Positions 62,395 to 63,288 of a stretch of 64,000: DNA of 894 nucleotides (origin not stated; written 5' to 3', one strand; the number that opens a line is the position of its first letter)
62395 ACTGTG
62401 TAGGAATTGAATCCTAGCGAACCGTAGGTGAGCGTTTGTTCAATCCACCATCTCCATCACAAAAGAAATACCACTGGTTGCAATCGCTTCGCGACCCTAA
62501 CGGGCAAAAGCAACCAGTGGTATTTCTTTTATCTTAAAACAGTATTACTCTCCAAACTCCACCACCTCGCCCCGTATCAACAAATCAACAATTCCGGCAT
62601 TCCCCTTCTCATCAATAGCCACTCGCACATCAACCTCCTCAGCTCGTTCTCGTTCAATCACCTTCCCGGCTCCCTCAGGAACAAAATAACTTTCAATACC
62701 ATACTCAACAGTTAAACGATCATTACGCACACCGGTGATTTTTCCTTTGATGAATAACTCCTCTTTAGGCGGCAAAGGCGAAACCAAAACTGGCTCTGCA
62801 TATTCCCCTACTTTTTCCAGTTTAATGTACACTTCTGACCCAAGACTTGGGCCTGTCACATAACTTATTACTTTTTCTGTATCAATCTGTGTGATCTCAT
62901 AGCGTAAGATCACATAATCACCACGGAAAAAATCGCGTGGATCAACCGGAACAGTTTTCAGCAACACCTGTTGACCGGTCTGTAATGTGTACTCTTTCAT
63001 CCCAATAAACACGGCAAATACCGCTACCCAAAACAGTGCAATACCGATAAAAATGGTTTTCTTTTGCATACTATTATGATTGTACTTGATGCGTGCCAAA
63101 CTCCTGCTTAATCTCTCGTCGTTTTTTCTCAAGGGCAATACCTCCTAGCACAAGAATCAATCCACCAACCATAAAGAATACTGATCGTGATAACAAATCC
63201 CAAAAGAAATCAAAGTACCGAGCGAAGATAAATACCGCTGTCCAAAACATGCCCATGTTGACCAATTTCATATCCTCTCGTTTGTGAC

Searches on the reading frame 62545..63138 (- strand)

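Call 19: search_protein_families(library=pfam, proteins=[window:62545-63138:-], max_evalue=0.001)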
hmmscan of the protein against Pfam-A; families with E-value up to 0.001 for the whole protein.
window:62545-63138:- (197 aa): 1 family
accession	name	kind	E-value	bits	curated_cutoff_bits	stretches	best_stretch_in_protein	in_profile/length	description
PF14345.11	GDYXXLXY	-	4.8e-33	114.5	27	1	38-186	2-153/153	GDYXXLXY protein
